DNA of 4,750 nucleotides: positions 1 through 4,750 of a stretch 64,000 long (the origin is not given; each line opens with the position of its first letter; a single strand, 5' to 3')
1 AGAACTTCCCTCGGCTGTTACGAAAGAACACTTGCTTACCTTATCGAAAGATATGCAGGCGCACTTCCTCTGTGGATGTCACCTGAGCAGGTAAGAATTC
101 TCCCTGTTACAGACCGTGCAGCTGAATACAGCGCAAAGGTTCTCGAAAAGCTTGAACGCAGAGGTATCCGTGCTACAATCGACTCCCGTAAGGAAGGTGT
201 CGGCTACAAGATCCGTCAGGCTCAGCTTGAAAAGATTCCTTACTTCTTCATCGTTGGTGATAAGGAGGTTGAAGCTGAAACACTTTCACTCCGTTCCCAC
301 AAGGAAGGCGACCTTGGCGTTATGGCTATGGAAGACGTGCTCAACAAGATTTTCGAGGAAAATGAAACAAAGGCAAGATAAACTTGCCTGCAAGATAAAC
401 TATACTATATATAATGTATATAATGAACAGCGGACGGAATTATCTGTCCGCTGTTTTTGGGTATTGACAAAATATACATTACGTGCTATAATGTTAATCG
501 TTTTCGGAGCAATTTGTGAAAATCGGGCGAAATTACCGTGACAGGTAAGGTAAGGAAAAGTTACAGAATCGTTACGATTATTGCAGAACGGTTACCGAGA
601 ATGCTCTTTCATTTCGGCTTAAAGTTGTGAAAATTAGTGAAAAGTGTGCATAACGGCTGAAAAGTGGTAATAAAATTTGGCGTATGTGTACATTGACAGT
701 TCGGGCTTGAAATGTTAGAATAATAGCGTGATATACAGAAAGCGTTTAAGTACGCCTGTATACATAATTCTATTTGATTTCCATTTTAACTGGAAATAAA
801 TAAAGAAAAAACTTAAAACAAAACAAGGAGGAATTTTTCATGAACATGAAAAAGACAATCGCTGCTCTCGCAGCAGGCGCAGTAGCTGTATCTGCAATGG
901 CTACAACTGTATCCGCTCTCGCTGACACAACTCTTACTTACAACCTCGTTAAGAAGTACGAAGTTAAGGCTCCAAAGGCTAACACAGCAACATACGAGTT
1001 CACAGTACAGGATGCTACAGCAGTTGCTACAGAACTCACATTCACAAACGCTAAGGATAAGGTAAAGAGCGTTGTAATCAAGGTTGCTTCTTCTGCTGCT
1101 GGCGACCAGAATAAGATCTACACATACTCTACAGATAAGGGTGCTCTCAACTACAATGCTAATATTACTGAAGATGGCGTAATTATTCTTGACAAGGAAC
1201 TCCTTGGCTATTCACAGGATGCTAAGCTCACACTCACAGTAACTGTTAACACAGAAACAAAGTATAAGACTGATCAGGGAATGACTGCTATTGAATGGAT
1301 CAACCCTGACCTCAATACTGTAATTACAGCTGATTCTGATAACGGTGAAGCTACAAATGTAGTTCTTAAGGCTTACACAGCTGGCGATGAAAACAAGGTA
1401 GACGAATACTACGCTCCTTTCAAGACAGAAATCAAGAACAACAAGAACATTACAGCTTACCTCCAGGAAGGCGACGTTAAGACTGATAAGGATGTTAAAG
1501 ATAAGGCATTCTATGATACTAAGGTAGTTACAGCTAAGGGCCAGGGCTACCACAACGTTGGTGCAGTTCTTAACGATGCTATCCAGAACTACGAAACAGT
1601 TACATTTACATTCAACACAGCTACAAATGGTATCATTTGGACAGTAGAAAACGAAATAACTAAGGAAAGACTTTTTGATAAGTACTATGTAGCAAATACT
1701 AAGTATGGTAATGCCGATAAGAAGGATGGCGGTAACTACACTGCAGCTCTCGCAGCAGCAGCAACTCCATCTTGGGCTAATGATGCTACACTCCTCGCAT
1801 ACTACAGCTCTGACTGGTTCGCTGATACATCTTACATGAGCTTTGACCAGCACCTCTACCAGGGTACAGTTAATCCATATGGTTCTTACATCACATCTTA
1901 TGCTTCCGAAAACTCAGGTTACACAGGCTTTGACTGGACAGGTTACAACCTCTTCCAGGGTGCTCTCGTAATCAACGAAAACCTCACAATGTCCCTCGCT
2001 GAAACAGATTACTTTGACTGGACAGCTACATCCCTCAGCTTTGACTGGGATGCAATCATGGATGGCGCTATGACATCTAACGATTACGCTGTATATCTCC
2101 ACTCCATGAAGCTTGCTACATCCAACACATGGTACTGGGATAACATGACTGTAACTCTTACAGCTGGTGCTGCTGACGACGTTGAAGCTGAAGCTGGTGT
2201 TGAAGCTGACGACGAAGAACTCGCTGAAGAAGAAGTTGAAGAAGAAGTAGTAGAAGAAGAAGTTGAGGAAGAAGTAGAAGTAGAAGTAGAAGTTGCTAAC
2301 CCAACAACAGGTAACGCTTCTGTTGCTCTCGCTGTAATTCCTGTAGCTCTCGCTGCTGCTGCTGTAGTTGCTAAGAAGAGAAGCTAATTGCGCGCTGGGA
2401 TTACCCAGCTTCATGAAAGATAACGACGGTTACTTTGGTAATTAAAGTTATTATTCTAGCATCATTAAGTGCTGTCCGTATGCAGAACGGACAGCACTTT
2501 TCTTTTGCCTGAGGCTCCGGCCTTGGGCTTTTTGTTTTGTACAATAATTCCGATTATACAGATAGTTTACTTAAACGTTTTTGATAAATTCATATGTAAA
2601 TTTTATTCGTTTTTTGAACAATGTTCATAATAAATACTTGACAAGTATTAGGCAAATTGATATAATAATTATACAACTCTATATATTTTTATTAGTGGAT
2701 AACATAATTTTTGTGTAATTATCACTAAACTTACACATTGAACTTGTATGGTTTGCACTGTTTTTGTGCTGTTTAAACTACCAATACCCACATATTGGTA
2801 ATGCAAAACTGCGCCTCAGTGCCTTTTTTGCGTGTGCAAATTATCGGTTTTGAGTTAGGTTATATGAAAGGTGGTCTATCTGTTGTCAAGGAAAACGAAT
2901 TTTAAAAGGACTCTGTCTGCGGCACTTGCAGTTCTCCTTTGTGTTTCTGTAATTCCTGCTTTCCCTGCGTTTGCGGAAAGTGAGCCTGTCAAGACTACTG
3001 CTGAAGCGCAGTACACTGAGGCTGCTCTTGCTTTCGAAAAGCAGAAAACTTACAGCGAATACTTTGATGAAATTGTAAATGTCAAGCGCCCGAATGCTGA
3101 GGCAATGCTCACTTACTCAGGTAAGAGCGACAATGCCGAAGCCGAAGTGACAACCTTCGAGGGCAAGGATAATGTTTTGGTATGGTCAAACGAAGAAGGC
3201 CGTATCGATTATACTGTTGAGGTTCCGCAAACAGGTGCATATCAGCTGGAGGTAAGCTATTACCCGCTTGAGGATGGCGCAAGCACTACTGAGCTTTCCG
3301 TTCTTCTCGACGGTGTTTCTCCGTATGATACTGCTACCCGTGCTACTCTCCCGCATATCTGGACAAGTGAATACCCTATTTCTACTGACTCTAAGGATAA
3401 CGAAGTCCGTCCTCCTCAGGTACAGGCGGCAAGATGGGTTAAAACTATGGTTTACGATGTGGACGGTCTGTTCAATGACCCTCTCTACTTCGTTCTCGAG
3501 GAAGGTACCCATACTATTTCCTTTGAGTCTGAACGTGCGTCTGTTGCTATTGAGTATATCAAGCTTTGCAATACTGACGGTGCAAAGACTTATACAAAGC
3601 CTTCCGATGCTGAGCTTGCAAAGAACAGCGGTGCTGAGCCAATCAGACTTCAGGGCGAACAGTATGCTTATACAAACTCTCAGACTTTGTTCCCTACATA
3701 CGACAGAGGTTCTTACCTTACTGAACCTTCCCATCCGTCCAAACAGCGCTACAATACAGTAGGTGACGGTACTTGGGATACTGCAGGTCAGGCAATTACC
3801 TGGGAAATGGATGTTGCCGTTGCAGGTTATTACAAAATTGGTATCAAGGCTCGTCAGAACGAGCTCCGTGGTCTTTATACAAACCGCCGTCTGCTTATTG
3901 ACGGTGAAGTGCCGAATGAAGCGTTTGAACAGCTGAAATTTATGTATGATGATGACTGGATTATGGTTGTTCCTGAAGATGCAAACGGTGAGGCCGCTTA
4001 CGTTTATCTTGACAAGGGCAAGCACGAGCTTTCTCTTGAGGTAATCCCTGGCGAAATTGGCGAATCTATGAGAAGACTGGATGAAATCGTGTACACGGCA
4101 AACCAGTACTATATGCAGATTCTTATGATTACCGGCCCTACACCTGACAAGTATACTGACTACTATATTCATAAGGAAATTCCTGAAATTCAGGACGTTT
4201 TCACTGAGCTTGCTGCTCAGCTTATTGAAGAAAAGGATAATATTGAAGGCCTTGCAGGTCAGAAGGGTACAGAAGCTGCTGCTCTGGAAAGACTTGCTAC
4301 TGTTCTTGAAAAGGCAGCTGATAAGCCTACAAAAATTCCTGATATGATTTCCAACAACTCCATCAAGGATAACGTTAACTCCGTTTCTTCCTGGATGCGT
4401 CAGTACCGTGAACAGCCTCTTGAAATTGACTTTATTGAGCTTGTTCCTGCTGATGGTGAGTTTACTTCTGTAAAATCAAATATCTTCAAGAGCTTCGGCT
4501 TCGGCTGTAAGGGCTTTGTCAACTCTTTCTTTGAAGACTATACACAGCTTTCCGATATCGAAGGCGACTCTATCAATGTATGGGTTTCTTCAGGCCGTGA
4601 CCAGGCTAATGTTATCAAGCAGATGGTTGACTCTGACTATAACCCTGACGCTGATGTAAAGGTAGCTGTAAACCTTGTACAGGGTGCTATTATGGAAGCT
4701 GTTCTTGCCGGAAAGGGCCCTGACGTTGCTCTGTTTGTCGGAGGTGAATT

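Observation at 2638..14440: Candidate undescribed uptake/processing system: one promoter, one giant SBP, two complete permease pairs, three accessory envelope proteins, no ATPase, no regulator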

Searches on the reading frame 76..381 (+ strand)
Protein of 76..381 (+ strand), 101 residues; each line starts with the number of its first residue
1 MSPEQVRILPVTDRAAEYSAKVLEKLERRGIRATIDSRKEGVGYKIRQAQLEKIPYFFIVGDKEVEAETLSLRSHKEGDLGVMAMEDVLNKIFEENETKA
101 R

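Call 10: search_protein_families(library=pfam, proteins=[window:76-381:+], max_evalue=0.001)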
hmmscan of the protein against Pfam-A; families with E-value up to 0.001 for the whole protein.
window:76-381:+ (101 aa): 1 family
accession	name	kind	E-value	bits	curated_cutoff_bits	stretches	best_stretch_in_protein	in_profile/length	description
PF03129.25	HGTP_anticodon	-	2.2e-21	76.3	21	1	5-92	1-91/94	Anticodon binding domain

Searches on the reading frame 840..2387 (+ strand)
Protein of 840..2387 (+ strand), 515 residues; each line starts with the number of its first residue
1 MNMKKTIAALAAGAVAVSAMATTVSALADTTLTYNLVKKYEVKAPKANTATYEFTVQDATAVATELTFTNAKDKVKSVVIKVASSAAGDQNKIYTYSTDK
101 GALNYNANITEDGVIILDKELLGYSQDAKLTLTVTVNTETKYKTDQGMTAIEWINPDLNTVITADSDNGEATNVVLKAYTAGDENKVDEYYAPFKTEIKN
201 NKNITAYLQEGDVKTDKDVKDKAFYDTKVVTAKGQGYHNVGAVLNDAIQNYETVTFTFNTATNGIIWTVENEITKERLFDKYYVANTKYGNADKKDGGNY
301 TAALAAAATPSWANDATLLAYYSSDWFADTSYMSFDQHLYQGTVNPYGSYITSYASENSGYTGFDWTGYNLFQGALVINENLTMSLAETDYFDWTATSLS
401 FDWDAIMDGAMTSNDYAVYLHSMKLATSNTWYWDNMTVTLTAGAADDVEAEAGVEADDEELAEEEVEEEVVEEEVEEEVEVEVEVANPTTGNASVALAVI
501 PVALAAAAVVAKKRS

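Call 10: search_protein_families(library=pfam, proteins=[window:840-2387:+], max_evalue=0.001)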
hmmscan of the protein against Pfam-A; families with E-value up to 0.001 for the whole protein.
window:840-2387:+ (515 aa): 0 families

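Call 12: search_protein_families(library=pfam, proteins=[window:840-2387:+], max_evalue=10)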
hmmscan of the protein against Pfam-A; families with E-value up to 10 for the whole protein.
window:840-2387:+ (515 aa): 2 families
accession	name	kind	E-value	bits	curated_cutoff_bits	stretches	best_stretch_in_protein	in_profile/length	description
PF07703.20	A2M_BRD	-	0.072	13.8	22.7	1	248-329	10-85/140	Alpha-2-macroglobulin bait region domain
PF05887.16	Trypan_PARP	-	0.22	11.9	100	1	449-511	68-132/134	Procyclic acidic repetitive protein (PARP)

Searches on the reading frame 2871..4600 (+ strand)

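Call 12: search_protein_families(library=pfam, proteins=[window:2871-4600:+], max_evalue=10)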
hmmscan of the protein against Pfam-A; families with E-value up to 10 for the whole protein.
window:2871-4600:+ (576 aa): 3 families
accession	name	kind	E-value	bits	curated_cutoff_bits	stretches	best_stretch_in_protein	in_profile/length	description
PF16990.11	CBM_35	-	2e-06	28.5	28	2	290-326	18-55/121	Carbohydrate binding module (family 35)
PF25275.1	Golvesin_C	-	0.0019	18.7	31.6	2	109-144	40-75/132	Golvesin C-terminal domain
PF13786.12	DUF4179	-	0.13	13.2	30.1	1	7-38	2-34/94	Domain of unknown function (DUF4179)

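Call 93: search_solved_structures(query=A5, max_evalue=1)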
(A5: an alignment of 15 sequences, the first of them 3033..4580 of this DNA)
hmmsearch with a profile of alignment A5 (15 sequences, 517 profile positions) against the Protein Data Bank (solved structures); distinct sequences matched with E-value up to 1: 27.
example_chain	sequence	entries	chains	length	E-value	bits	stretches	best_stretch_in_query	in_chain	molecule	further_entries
8a3k_UNK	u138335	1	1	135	1.9e-09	39.8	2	387-452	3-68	sc-apCC-4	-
8qae_A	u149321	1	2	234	1e-07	34.1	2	391-450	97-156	sc-apCC-6-SLLA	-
9r1j_A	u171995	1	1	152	1.1e-05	27.5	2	386-452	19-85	sc-apCC-4-NR-1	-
9r1m_A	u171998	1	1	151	1.9e-05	26.7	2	390-450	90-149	sc-apCC-4-LMF-1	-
9r1n_A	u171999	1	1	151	5.2e-05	25.2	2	388-452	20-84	sc-apCC-4-DPH-2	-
8qad_A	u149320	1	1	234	9.2e-05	24.4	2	391-451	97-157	sc-apCC-6-LLIA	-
5x7g_A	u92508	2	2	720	9.7e-05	24.3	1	255-352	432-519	Cycloisomaltooligosaccharide glucanotransferase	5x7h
9r1k_A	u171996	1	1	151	0.00018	23.4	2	388-452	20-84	sc-apCC-4-A7F-1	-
9r1l_A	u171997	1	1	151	0.00048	22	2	388-452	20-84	sc-apCC-4-SN38-1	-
9r1o_A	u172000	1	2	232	0.0055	18.5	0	392-451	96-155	sc-apCC-6-DPH-NR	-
8i3e_A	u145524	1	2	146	0.027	16.2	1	387-439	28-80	ELKS/Rab6-interacting/CAST family member 1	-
3guy_A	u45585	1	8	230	0.047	15.5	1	437-504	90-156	Short-chain dehydrogenase/reductase SDR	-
2vzp_A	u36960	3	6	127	0.052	15.3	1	53-95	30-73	EXO-BETA-D-GLUCOSAMINIDASE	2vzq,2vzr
5j0i_A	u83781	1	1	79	0.078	14.7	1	383-441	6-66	Designed protein 2L6HC3_12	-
8zvk_A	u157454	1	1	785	0.089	14.5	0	39-81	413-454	AaBgIC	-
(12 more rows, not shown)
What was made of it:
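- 2883..5798 (+): g1, a giant solute-binding protein of 971 aa. Parts: signal peptide or N-terminal helix, disordered linker, two CBM35-like beta-sandwiches (about 77-229 and 254-388), helical bundle (390-509), and a CUT1 oligosaccharide-binding domain (564-963). The N-terminal profile hits CBM35 modules weakly (call 93).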
